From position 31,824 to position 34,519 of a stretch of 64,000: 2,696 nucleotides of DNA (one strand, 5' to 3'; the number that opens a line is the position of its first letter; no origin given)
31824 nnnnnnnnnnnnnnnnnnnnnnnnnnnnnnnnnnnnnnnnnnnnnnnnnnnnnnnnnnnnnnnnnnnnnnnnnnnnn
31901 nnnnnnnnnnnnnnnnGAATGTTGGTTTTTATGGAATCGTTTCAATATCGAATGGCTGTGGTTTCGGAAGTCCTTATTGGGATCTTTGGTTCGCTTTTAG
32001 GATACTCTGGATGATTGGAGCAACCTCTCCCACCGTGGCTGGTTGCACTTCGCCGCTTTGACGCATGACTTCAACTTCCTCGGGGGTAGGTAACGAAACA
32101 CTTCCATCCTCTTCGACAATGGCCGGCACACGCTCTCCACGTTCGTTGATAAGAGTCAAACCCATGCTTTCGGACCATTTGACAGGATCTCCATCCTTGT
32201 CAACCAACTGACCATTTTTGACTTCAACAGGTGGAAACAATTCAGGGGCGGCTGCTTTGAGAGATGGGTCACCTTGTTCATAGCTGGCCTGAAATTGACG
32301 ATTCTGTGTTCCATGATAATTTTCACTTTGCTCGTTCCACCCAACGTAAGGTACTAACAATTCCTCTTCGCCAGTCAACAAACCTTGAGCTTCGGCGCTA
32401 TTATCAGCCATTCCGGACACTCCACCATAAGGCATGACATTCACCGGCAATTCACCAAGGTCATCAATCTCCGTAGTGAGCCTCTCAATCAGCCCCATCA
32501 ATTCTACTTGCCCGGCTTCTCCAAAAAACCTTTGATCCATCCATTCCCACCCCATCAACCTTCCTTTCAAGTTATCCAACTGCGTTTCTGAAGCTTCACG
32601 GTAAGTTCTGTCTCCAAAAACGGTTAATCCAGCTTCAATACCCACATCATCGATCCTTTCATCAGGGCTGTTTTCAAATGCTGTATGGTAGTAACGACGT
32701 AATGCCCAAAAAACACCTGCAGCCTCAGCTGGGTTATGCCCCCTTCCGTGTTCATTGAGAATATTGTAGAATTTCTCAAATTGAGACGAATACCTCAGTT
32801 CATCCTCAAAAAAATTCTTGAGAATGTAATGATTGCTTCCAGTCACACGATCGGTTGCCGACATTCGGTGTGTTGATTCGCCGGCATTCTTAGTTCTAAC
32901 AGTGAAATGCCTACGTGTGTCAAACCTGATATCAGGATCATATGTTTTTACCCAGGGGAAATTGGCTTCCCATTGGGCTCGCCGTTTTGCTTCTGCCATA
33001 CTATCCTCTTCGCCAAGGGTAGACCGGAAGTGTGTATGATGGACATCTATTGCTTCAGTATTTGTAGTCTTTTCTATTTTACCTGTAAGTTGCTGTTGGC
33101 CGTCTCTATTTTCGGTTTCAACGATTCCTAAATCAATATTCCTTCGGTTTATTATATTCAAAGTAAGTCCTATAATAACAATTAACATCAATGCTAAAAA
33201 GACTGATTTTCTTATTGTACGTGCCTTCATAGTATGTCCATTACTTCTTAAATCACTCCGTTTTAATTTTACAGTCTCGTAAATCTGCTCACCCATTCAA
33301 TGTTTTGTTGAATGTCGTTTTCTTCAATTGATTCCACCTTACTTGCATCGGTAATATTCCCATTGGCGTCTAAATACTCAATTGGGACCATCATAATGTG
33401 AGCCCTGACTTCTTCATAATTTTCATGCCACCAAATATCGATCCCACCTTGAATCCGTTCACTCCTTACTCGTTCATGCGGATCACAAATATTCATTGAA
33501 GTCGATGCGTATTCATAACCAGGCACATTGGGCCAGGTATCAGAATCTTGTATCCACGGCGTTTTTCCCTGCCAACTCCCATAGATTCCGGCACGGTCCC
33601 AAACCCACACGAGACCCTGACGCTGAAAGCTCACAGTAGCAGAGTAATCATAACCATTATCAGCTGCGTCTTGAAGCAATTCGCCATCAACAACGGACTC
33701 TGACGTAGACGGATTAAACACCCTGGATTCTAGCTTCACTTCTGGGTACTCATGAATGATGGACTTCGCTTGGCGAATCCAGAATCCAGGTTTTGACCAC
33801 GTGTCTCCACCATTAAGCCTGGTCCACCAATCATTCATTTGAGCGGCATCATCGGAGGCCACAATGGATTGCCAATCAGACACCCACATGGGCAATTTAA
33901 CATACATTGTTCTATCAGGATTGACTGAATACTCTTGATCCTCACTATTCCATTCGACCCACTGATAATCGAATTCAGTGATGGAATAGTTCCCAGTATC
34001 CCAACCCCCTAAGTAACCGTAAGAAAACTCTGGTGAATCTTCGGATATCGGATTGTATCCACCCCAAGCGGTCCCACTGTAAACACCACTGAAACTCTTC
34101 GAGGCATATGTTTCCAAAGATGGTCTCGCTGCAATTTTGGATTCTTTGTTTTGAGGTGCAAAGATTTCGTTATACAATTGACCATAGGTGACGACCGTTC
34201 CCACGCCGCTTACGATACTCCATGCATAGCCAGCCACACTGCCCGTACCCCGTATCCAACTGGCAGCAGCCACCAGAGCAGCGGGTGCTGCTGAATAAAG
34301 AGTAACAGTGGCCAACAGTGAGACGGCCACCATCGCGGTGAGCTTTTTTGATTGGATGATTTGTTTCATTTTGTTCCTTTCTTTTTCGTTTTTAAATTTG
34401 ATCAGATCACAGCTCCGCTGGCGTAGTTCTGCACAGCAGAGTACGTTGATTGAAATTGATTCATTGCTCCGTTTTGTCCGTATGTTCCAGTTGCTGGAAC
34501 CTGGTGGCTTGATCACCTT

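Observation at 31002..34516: AT-rich three-gene islet: two paralogous anchored proteins plus a Trp-rich protein, none assignable to a known family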

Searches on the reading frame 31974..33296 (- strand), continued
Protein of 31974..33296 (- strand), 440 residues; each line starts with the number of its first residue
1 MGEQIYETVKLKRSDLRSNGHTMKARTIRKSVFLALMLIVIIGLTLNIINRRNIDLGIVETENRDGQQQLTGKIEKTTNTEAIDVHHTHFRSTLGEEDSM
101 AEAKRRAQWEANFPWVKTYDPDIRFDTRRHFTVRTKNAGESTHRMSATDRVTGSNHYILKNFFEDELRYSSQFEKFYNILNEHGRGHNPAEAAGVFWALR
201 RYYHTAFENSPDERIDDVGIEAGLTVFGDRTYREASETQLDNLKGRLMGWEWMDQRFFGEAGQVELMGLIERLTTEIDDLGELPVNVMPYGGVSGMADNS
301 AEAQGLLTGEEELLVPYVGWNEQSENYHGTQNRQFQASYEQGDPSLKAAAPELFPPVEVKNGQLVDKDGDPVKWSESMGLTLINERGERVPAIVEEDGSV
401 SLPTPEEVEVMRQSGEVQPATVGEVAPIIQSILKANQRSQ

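Call 48: search_protein_families(library=phrogs, proteins=[window:31974-33230:-, L019:6525-7757:+, L004:8562-9962:+], max_evalue=1)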
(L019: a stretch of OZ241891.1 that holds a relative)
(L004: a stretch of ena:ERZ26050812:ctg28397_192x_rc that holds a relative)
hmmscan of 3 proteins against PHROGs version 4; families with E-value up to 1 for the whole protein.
window:31974-33230:- (418 aa): 0 families

L019:6525-7757:+ (410 aa): 0 families

L004:8562-9962:+ (466 aa): 0 families

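Call 57: fold_search(model_id=the predicted structure, library=pdb)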
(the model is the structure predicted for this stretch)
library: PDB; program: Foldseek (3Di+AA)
matches with E <= 10: 156; with E <= 0.001: 0
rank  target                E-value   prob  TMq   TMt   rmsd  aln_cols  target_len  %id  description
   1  2q32_A                6.3e-01  0.07  0.12  0.18  19.5       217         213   11  Crystal structure of human heme oxygenase-2 C127A (HO-2) (released 2007-06-05)
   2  6za7_D                7.3e-01  0.07  0.11  0.16  13.7       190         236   14  Structure of the apo transcriptional repressor Atu1419 (VanR) from agrobacterium fabrum (released 2020-12-02)
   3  9fqr_F5               7.3e-01  0.03  0.07  0.08  54.3       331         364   13  96-nm repeat of axonemal doublet microtubules from bovine sperm (released 2025-03-26)
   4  6za3_A                7.7e-01  0.08  0.11  0.17  13.6       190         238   14  Structure of the transcriptional repressor Atu1419 (VanR) from agrobacterium fabrum in complex a palindromic DNA (C222 (released 2020-12-02)
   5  5wi7_B                8.1e-01  0.04  0.08  0.11  20.0       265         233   10  Structure of Acinetobacter baumannii carbapenemase OXA-239 K82D bound to doripenem (released 2017-12-27)
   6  6za3_B                8.6e-01  0.08  0.11  0.17  14.2       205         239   14  Structure of the transcriptional repressor Atu1419 (VanR) from agrobacterium fabrum in complex a palindromic DNA (C222 (released 2020-12-02)
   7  4mga_A                9.0e-01  0.07  0.12  0.17  18.0       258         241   11  Crystal structure of hERa-LBD (Y537S) in complex with 4-tert-octylphenol (released 2014-09-03)
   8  3uud_A                1.2e+00  0.05  0.12  0.17  19.1       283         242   10  Crystal structure of hERa-LBD (Y537S) in complex with estradiol (released 2012-08-22)
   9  6iv2_C                1.3e+00  0.02  0.08  0.11  25.6       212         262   15  Crystal structure of a bacterial Bestrophin homolog from Klebsiella pneumoniae with a mutation Y211A (released 2019-11-13)
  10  8dus_G                1.4e+00  0.05  0.13  0.17  17.5       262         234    8  Estrogen Receptor Alpha Ligand Binding Domain in Complex with (1'-(4-(2-(ethylamino)ethoxy)phenyl)-6'-hydroxy-1',4'-di (released 2022-11-09)
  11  6z74_D                1.4e+00  0.05  0.11  0.16  13.8       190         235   13  Structure of the transcriptional repressor Atu1419 (VanR) in complex with a fortuitous citrate from agrobacterium fabr (released 2020-12-02)
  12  4g7l                  1.5e+00  0.03  0.08  0.13  18.9       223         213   11  Crystal Structure of rat Heme oxygenase-1 in complex with Heme and O2 (released 2012-10-31)
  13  6za7_A                1.6e+00  0.04  0.10  0.14  14.3       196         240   14  Structure of the apo transcriptional repressor Atu1419 (VanR) from agrobacterium fabrum (released 2020-12-02)
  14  4mec_B                1.8e+00  0.02  0.09  0.12  18.2       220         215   11  Crystal structure of RAT Heme oxygenase-1 in complex with ZN(II)-Protoporphyrin IX (released 2014-08-27)
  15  9cpb_6H               1.9e+00  0.02  0.08  0.09  45.2       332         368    9  Atomic model of bovine Fallopian tube cilia doublet microtubule (48-nm periodicity) (released 2024-10-30)
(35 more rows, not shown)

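Call 58: find_related_loci(query=A1, collection=viral_contigs, flank=8000)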
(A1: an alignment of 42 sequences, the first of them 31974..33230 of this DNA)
Query A1 (418 aa) in viral_contigs; peptide patterns used: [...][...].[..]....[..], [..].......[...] (x = any residue, [..] = any of these).
22 stretches matched a pattern, but none encodes a relative of the query by tblastn (E <= 1e-3).

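Call 59: find_encoding_contigs(protein=P0114, flank=8000, max_places=2)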
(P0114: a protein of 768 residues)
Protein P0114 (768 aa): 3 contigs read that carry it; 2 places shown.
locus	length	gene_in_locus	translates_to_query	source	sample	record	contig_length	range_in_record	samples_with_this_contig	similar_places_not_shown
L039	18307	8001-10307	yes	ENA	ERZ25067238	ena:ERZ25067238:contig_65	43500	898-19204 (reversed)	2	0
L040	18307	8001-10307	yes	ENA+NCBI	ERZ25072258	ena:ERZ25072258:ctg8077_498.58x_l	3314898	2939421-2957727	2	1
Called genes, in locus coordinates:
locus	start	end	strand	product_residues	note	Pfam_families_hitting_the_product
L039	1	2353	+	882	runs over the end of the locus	PF13491:FtsK_4TM, PF17854:FtsK_alpha, PF01580:FtsK_SpoIIIE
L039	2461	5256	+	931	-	PF01326:PPDK_N, PF00391:PEP-utilizers, PF02896:PEP-utilizers_C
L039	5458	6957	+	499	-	PF01408:GFO_IDH_MocA, PF19051:GFO_IDH_MocA_C2 (faint)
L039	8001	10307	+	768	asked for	-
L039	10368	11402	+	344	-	PF00145:DNA_methylase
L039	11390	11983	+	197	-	PF01844:HNH, PF14279:HNH_5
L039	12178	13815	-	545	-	PF00118:Cpn60_TCP1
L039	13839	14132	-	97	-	PF00166:Cpn10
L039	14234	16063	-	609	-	PF00012:HSP70, PF06723:MreB_Mbl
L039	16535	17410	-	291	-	PF00593:TonB_dep_Rec_b-barrel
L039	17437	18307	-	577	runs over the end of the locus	-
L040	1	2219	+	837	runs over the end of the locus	PF13491:FtsK_4TM, PF17854:FtsK_alpha, PF01580:FtsK_SpoIIIE, PF09397:FtsK_gamma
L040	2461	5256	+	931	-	PF01326:PPDK_N, PF00391:PEP-utilizers, PF02896:PEP-utilizers_C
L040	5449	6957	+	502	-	PF01408:GFO_IDH_MocA, PF19051:GFO_IDH_MocA_C2 (faint)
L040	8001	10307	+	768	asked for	-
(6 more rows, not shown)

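Call 82: fold_search(model_id=the predicted structure, library=viral)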
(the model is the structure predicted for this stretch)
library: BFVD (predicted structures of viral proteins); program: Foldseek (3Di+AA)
matches with E <= 10: 193; with E <= 0.001: 0
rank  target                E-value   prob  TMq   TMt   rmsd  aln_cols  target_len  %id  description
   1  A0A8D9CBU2            2.7e-02  0.14  0.12  0.15  20.8       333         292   12  Uncharacterized protein [uncultured marine phage]
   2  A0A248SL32            4.8e-02  0.08  0.08  0.08  55.8       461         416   13  Peptidase S74 domain-containing protein [Klebsiella phage SopranoGao]
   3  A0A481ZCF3            1.4e-01  0.08  0.09  0.11  31.4       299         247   11  Uncharacterized protein [Pithovirus LCPAC304]
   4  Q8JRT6                2.3e-01  0.07  0.11  0.13  25.5       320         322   12  Uncharacterized protein [Phthorimaea operculella granulovirus]
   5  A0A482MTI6            2.7e-01  0.04  0.08  0.09  33.3       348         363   13  Uncharacterized protein [Escherichia phage vB_EcoP_WFI101126]
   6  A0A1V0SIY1            2.9e-01  0.09  0.09  0.14  25.9       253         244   11  Uncharacterized protein [Klosneuvirus KNV1]
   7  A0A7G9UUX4            3.8e-01  0.03  0.07  0.04  51.1       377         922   10  (no name in the UniProt tables at hand)
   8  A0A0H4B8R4            4.2e-01  0.07  0.13  0.13  26.5       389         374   14  Nucleocapsid [Jonchet virus]
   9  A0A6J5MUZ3            5.0e-01  0.04  0.09  0.06  33.6       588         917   10  Uncharacterized protein [uncultured Caudovirales phage]
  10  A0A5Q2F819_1          5.0e-01  0.03  0.09  0.05  41.9       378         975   12  Tape measure protein [Gordonia phage Sixama]
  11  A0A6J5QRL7            7.1e-01  0.06  0.13  0.12  24.1       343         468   12  Uncharacterized protein [uncultured Caudovirales phage]
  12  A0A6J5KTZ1            7.1e-01  0.06  0.10  0.09  19.6       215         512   13  Uncharacterized protein [uncultured Caudovirales phage]
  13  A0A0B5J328            7.1e-01  0.03  0.07  0.06  30.6       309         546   12  Uncharacterized protein [Pandoravirus inopinatum]
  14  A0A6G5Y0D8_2          7.1e-01  0.02  0.08  0.04  29.5       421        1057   12  (no name in the UniProt tables at hand)
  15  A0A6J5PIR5            9.2e-01  0.05  0.09  0.09  21.4       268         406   13  Uncharacterized protein [uncultured Caudovirales phage]
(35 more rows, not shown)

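Call 83: find_encoding_contigs(protein=P0172, flank=6000, max_places=1)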
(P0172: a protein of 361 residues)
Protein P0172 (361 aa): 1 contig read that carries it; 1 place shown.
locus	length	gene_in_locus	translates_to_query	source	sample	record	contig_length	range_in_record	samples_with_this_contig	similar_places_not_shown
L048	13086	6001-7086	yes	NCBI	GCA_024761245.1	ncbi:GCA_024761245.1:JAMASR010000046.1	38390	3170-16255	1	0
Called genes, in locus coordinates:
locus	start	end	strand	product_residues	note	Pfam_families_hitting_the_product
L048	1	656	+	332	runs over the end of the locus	PF08240:ADH_N, PF16912:Glu_dehyd_C, PF00107:ADH_zinc_N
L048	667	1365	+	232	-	-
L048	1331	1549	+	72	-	-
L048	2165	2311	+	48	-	-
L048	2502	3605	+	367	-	PF01408:GFO_IDH_MocA, PF22725:GFO_IDH_MocA_C3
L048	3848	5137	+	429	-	-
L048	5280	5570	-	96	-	-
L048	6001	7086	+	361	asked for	-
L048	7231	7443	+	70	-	-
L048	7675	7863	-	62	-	-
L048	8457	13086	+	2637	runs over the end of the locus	PF17803:Cadherin_4, PF17892:Cadherin_5, PF17963:Big_9, PF17803:Cadherin_4, PF17892:Cadherin_5, PF17963:Big_9, PF17803:Cadherin_4, PF17892:Cadherin_5, +20 more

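Call 84: find_encoding_contigs(protein=P0087, flank=6000, max_places=1)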
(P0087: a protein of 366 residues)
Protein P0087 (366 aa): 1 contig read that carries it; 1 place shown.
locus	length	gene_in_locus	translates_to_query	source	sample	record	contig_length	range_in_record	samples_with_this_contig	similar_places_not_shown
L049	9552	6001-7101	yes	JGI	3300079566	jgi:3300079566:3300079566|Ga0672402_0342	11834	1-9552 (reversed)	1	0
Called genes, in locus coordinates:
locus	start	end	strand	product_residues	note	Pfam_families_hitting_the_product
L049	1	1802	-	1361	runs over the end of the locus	?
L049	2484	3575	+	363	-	PF13173:AAA_14, PF13635:DUF4143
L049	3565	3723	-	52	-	-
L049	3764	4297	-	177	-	PF01797:Y1_Tnp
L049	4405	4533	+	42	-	PF13817:DDE_Tnp_IS66_C (weak)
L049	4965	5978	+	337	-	-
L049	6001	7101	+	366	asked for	-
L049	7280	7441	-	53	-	PF13817:DDE_Tnp_IS66_C (weak)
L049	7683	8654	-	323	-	PF00294:PfkB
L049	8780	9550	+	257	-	?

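Call 85: find_encoding_contigs(protein=P0105, flank=6000, max_places=1)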
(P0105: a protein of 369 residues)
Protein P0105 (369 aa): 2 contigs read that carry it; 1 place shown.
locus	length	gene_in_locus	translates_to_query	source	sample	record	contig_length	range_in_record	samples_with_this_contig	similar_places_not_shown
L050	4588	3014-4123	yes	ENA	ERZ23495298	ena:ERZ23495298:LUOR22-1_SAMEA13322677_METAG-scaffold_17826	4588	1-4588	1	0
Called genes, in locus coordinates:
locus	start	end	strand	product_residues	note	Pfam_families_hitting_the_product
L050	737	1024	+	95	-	-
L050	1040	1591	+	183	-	-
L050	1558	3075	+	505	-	-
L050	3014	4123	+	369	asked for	-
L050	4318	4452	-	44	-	-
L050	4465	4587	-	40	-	?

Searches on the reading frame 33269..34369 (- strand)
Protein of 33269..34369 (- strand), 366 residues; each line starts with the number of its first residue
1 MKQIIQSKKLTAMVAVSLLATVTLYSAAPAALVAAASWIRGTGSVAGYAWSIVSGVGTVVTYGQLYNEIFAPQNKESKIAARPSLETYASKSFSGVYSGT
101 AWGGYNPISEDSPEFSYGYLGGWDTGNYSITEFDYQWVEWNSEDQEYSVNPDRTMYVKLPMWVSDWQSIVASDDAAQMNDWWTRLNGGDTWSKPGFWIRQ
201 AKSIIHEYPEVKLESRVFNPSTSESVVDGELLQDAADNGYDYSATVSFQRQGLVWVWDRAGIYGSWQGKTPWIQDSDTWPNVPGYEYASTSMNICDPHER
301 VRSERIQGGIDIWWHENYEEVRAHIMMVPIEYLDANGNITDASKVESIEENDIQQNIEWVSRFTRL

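Call 3: search_protein_families(library=pfam, proteins=[window:33269-34369:-], max_evalue=1)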
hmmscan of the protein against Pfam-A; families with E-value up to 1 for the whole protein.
window:33269-34369:- (366 aa): 1 family
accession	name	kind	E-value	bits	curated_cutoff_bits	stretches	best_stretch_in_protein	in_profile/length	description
PF13830.11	DUF4192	-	0.22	11.9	27.8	1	24-49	268-293/321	Domain of unknown function (DUF4192)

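Call 4: search_protein_families(library=ncbifam, proteins=[window:33269-34369:-], max_evalue=1)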
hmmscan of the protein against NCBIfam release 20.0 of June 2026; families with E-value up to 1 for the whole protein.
window:33269-34369:- (366 aa): 1 family
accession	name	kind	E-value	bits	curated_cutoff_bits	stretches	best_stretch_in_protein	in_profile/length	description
NF008816.0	PRK11860.1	equivalog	0.05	11.7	943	1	17-102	323-406/662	bifunctional 3-phosphoshikimate 1-carboxyvinyltransferase/cytidylate kinase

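Call 9: find_homologous_proteins(query=window:33269-34369:-, max_evalue=0.001)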
Query window:33269-34369:- (366 aa): 3 proteins with E <= 0.001 among 4451 candidates.
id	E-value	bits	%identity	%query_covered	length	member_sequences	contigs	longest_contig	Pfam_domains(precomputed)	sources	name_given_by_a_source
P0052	2.1e-243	825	98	100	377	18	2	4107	-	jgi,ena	jgi:hypothetical protein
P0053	2.5e-56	209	38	100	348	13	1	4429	-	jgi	jgi:hypothetical protein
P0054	8.0e-31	125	32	93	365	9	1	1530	-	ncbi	-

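Call 28: find_homologous_proteins(query=A2, max_evalue=0.01)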
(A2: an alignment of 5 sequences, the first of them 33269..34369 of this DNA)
Query A2 (5 sequences) (366 aa, profile of the alignment): 7 proteins with E <= 0.01 among 8000 candidates.
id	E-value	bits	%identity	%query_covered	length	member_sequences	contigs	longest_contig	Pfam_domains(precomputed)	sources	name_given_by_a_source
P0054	1.6e-158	545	32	93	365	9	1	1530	-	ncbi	-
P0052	2.4e-154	532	98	100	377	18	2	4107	-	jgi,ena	jgi:hypothetical protein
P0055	5.7e-112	392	29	87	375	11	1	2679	-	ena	-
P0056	1.2e-105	371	32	95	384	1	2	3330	-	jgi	jgi:hypothetical protein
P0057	1.1e-61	227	34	53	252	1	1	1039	-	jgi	jgi:hypothetical protein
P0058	1.1e-60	223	25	16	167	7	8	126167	-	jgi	jgi:hypothetical protein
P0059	4.3e-29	120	93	27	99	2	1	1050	-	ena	-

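Call 40: predict_structure(alignment_id=A3)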
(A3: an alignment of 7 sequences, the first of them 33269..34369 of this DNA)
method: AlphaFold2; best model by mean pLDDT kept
length: 366 residues; sequences in the alignment: 7
mean_pLDDT: 36.9   pTM: 0.30
mean pLDDT of the five models: 36.9, 36.2, 34.0, 33.2, 32.7
residues with pLDDT >= 90: 0; 70-90: 10; 50-70: 45; < 50: 311
segments of 3 or more residues with pLDDT < 50: 1-130, 160-171, 181-186, 203-221, 223-366
pLDDT, mean of each block of 10 residues (from residue 1): 34 34 27 22 23 25 31 34 38 32 26 25 34 62 72 59 45 56 48 61 44 42 42 44 39 26 25 24 22 24 21 28 43 44 41 33 29
secondary structure, 60 per line:
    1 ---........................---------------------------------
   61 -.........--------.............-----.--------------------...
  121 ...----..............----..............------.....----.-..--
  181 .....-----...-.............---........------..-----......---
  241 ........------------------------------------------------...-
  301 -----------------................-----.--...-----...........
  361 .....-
elements in order: H4-27 H62-70 E79-91 H118-123 E128-141 E146-159 H166-170 H181-185 E191-193 E195-207 E211-218 H232-237 E241-248 E318-329 H350-363

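Call 47: search_protein_families(library=padloc, proteins=[window:33269-34369:-], max_evalue=1)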
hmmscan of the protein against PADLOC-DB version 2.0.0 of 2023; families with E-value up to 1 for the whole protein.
window:33269-34369:- (366 aa): 0 families

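Call 48: search_protein_families(library=phrogs, proteins=[window:33269-34369:-], max_evalue=1)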
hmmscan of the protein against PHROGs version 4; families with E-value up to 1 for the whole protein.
window:33269-34369:- (366 aa): 0 families

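Call 63: find_encoding_contigs(protein=P0056, flank=6000, max_places=2)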
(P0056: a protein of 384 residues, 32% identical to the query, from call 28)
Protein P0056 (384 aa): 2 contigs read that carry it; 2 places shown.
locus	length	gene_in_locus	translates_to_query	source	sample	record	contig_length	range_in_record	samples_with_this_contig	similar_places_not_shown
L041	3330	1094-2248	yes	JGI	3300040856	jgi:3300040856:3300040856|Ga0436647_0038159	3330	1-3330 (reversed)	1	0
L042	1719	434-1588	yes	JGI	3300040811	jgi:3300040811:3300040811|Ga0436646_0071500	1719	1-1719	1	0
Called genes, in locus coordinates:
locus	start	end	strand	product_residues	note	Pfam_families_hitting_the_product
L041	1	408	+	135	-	?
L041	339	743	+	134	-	PF01609:DDE_Tnp_1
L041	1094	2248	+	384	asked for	-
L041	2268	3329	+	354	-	?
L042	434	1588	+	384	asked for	-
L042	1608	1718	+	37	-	?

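Call 64: find_encoding_contigs(protein=P0055, flank=6000, max_places=2)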
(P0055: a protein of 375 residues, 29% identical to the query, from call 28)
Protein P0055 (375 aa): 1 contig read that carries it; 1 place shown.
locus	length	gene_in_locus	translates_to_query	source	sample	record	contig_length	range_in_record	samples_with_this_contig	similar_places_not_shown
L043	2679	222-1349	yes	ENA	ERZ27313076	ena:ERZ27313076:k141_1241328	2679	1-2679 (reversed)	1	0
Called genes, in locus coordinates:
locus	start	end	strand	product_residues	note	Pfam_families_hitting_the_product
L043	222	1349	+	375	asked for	-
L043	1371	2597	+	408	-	-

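Call 65: find_encoding_contigs(protein=P0052, flank=6000, max_places=2)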
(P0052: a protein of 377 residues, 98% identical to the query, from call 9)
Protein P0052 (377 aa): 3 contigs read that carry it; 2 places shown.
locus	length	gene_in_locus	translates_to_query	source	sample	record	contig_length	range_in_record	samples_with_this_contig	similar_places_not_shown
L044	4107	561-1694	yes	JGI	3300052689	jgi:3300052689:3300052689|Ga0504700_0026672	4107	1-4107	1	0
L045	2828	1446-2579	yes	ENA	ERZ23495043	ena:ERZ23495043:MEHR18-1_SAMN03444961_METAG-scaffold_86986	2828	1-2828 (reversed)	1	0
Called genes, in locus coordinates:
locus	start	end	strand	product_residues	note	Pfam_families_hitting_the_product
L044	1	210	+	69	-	?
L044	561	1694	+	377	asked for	-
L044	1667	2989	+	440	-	-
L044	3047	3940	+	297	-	-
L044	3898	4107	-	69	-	?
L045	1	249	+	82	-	?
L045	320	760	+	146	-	PF13340:DUF4096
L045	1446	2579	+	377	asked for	-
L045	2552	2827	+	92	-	?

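Call 80: search_solved_structures(query=A6, max_evalue=10)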
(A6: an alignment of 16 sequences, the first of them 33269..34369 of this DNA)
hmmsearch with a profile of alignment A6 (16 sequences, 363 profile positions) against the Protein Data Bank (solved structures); distinct sequences matched with E-value up to 10: 1.
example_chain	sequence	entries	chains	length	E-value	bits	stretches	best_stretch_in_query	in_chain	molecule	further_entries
21vm_B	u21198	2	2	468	0.16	14.2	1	49-132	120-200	Phi92_gp130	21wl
